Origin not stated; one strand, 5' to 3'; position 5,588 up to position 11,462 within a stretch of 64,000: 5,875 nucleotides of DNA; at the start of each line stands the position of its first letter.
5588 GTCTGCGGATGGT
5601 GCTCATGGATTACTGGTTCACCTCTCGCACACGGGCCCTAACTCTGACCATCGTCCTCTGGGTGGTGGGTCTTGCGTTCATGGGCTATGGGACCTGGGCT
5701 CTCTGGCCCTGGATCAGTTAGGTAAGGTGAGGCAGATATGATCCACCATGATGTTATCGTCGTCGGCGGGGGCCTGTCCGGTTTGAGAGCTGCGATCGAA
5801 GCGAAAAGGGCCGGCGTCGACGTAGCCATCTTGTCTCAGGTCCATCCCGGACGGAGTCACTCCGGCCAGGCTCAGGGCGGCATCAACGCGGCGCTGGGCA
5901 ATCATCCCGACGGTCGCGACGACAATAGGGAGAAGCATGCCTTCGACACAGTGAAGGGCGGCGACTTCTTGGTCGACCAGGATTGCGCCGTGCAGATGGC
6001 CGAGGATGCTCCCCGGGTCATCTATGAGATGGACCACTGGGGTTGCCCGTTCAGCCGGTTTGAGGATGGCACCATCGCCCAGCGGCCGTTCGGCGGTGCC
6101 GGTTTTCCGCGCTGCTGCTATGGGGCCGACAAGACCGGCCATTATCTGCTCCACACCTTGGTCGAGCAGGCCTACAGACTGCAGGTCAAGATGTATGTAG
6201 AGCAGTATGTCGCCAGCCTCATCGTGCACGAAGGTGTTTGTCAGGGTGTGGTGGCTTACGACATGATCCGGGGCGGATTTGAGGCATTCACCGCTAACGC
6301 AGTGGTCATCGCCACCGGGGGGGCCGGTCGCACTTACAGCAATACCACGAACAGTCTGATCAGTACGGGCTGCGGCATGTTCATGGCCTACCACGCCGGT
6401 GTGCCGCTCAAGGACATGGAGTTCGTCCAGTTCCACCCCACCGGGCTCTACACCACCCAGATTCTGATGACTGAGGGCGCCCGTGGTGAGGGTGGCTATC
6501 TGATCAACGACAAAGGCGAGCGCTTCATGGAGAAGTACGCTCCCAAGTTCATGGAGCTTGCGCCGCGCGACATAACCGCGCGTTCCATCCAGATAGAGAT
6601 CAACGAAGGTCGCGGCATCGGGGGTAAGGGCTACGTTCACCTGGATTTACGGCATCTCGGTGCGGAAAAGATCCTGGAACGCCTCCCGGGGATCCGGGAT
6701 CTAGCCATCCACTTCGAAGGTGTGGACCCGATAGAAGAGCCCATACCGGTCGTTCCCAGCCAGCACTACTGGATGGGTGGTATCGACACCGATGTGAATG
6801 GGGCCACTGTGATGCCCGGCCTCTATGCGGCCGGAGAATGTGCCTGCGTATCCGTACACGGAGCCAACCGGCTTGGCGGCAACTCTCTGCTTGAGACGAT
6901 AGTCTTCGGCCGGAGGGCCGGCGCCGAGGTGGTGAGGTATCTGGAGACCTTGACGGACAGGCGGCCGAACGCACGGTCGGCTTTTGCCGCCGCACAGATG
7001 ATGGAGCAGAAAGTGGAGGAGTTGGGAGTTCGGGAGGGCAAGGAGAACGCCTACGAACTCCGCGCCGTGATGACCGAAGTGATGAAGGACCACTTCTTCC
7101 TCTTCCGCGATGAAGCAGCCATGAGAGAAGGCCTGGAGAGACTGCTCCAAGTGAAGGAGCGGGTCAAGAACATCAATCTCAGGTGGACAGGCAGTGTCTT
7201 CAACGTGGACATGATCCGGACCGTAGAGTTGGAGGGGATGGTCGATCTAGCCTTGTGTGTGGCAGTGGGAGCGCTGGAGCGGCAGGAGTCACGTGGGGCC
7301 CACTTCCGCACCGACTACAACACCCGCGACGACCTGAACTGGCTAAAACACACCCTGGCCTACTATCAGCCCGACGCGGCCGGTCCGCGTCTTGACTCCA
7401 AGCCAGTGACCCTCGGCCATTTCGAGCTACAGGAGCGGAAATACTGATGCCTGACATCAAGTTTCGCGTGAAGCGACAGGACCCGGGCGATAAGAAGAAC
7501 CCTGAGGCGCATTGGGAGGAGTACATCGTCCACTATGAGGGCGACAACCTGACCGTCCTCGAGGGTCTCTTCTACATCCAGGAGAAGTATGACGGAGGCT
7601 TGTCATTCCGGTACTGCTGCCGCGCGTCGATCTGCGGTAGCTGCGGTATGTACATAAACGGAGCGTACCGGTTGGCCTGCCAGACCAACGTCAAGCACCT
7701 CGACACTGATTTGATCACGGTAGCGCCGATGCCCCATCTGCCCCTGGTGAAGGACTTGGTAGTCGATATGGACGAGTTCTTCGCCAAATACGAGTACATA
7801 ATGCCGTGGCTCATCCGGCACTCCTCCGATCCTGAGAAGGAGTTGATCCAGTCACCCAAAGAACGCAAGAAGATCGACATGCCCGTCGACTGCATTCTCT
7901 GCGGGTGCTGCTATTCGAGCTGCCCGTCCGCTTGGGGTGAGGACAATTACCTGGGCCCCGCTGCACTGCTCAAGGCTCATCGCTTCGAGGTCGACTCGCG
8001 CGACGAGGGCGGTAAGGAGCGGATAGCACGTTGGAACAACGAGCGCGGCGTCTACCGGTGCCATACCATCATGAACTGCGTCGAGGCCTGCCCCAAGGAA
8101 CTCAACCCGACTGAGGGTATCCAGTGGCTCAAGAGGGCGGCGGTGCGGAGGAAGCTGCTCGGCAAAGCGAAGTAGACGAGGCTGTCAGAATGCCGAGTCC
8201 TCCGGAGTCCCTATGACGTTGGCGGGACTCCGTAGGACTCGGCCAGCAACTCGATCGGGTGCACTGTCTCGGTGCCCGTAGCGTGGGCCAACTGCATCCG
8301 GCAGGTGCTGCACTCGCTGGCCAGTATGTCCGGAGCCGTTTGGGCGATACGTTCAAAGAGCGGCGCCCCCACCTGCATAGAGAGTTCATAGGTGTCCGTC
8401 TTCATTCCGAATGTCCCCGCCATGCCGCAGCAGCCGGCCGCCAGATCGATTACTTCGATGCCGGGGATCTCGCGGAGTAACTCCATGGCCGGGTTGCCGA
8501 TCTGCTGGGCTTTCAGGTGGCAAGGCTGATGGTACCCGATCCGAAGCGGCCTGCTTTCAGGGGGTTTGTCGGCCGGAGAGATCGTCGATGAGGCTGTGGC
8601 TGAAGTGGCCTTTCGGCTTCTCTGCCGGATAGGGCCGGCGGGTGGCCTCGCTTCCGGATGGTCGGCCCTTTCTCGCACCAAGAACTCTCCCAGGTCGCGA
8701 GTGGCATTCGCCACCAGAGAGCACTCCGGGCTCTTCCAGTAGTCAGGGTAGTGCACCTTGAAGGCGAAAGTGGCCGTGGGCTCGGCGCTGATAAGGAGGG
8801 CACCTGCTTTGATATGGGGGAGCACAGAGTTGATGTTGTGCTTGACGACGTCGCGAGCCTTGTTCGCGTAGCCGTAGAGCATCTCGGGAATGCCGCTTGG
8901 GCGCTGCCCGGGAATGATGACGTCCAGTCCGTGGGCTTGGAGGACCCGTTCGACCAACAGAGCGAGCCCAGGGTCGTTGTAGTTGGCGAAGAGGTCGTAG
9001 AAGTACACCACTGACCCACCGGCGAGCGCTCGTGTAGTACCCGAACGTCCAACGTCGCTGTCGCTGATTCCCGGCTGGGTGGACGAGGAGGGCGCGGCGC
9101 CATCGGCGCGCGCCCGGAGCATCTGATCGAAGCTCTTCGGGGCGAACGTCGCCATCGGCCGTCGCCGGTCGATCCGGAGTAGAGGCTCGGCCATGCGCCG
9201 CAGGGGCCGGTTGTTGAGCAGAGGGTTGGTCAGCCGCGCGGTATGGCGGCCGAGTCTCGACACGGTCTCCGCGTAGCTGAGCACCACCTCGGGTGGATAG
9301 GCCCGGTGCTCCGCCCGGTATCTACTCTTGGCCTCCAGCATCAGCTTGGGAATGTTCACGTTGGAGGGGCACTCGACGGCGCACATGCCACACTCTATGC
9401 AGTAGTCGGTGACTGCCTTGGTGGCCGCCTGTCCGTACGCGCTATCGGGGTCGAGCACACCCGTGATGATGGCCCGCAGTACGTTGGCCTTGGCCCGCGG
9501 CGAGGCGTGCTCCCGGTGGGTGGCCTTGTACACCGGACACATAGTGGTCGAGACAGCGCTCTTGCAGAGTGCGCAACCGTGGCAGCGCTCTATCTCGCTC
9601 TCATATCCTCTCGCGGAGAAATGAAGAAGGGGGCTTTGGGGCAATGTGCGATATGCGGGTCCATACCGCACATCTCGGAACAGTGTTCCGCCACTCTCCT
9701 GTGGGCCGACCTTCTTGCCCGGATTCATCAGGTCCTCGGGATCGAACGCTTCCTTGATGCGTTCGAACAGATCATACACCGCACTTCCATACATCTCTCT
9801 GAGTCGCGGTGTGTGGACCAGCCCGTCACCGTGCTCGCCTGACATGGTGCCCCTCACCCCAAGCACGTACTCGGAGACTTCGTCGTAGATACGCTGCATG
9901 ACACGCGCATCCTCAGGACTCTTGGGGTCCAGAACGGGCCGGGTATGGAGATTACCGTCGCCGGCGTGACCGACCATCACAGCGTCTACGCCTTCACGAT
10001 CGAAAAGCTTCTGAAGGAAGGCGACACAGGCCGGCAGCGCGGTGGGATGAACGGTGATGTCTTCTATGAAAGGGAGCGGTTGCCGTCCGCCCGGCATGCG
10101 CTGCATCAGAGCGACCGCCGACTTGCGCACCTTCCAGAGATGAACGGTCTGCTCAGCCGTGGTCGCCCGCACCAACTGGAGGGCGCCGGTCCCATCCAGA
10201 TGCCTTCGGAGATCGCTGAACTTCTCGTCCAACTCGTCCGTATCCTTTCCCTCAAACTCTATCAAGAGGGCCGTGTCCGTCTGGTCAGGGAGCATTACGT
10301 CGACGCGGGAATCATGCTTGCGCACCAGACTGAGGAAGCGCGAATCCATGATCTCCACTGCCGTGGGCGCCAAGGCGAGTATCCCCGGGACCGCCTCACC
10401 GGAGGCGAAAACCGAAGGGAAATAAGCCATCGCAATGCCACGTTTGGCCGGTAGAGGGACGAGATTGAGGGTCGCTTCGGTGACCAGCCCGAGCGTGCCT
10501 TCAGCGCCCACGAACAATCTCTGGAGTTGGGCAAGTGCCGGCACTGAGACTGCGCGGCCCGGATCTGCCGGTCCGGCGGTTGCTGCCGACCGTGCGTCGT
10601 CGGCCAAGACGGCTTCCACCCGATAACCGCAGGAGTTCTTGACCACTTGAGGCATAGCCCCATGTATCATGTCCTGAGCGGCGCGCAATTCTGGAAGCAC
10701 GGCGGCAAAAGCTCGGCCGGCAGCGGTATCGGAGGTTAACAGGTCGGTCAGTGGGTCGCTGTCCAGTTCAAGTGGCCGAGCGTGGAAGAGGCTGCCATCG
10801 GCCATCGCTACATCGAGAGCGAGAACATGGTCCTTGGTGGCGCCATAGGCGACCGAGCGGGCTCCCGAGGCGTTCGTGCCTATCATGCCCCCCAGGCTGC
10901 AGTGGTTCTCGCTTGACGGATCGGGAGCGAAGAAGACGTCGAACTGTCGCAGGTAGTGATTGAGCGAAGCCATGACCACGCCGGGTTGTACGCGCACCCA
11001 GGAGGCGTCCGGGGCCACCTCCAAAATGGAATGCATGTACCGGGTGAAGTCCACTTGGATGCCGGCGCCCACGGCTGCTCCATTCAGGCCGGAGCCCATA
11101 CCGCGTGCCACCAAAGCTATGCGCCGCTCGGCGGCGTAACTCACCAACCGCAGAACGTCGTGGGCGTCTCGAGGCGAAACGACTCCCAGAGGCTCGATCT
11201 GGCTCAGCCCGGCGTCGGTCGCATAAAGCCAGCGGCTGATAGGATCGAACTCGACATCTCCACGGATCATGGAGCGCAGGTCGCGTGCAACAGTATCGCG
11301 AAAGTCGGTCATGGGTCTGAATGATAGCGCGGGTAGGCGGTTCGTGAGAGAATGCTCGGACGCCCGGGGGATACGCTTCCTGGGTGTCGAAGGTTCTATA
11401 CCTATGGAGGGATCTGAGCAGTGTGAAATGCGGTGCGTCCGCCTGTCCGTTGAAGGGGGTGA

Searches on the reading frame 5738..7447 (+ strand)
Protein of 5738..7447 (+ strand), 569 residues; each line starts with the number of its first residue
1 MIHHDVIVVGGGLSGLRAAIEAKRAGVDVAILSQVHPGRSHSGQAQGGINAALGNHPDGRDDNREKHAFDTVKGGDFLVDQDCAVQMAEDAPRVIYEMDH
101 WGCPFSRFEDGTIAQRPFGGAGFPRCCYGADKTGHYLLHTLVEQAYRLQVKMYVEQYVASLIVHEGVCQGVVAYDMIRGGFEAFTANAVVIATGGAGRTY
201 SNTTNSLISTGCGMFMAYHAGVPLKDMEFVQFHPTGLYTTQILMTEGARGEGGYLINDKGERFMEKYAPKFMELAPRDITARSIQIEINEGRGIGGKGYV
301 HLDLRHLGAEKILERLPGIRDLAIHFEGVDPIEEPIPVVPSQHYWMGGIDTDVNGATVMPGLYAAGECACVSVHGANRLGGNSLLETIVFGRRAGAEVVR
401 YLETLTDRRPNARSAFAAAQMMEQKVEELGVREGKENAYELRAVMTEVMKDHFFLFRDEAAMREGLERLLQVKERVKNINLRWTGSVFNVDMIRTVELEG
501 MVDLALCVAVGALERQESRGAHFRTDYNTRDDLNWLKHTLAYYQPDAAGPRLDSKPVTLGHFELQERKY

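Call 18: search_protein_families(library=pfam, proteins=[window:5738-7447:+], max_evalue=0.0001)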
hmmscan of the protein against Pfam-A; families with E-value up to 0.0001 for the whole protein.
window:5738-7447:+ (569 aa): 7 families
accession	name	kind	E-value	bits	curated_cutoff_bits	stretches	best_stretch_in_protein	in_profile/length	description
PF00890.30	FAD_binding_2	-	8.1e-111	371.6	20.4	1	5-384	1-414/414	FAD binding domain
PF02910.25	Succ_DH_flav_C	-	2.8e-40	137.7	20.8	1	443-569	2-130/130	Fumarate reductase flavoprotein C-term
PF01266.30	DAO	-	4.8e-11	43.2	27.9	1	5-196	1-205/353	FAD dependent oxidoreductase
PF03486.20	HI0933_like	-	2.9e-10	40.5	50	0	130-395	104-242/244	HI0933-like protein Rossmann domain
PF07992.20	Pyr_redox_2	-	9.8e-10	38.8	26.1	1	4-199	1-113/291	Pyridine nucleotide-disulphide oxidoreductase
PF12831.13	FAD_oxidored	-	2.4e-06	27.5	27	1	5-33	1-29/416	FAD dependent oxidoreductase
PF01134.28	GIDA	-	3.2e-06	26.9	22.1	0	5-33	1-29/391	Glucose inhibited division protein A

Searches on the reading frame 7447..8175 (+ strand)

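Call 18: search_protein_families(library=pfam, proteins=[window:7447-8175:+], max_evalue=0.0001)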
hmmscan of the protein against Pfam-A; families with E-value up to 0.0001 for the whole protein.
window:7447-8175:+ (242 aa): 5 families
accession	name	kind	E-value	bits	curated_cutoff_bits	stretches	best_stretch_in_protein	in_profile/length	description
PF13085.11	Fer2_3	-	5.5e-33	113.6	27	1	5-112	1-106/107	2Fe-2S iron-sulfur cluster binding domain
PF13237.11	Fer4_10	-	5.9e-10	39.4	25.5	1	143-216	3-53/53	4Fe-4S dicluster domain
PF13183.11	Fer4_8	-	1.1e-09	39.1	27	1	148-218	4-67/68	4Fe-4S dicluster domain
PF13534.11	Fer4_17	-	3.6e-08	34.3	22.2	1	149-220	2-61/61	4Fe-4S dicluster domain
PF13746.11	Fer4_18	-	9.1e-05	23.1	27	0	108-161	22-73/114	4Fe-4S dicluster domain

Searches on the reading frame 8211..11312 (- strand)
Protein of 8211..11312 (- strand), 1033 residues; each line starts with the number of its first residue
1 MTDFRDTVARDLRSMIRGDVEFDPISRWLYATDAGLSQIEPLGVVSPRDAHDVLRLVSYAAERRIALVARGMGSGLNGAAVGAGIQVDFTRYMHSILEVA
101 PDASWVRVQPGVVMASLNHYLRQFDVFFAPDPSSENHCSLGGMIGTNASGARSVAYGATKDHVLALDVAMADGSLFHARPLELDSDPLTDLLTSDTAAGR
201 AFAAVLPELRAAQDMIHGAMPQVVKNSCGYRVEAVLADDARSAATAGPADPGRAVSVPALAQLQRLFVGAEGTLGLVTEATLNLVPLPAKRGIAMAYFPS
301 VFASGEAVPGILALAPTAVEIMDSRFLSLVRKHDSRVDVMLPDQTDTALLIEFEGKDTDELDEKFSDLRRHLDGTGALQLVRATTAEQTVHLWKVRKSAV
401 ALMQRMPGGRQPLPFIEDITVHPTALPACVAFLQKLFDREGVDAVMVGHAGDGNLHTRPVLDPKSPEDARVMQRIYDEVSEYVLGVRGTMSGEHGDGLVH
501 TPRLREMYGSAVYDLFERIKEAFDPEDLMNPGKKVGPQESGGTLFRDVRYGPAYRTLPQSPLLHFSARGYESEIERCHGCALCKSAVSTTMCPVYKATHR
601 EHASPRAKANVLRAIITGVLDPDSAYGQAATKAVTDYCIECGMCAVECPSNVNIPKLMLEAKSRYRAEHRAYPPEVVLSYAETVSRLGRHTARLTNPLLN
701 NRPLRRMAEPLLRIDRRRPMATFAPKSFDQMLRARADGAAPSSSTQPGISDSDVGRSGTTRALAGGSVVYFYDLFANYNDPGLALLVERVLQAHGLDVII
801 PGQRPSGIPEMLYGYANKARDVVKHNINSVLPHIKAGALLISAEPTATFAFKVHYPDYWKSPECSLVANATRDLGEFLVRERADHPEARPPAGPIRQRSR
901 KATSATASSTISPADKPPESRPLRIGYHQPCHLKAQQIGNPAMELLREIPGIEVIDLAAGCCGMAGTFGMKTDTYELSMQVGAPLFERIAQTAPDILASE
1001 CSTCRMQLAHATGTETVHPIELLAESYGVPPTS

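Call 18: search_protein_families(library=pfam, proteins=[window:8211-11312:-], max_evalue=0.0001)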
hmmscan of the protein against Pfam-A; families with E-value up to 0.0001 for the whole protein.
window:8211-11312:- (1033 aa): 5 families
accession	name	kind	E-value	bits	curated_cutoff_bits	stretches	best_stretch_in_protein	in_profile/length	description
PF02913.24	FAD-oxidase_C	-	1.8e-58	198.7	21.2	1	288-533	2-247/248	FAD linked oxidases, C-terminal domain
PF01565.28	FAD_binding_4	-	3.8e-34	117.8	26.4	1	41-178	1-138/139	FAD binding domain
PF02754.22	CCG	-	1.6e-14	54.2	20.6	1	926-1008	2-84/85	Cysteine-rich domain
PF13183.11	Fer4_8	-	9.2e-09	36.2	27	1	573-652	1-68/68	4Fe-4S dicluster domain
PF13534.11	Fer4_17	-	2.8e-08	34.6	22.2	1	576-653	1-61/61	4Fe-4S dicluster domain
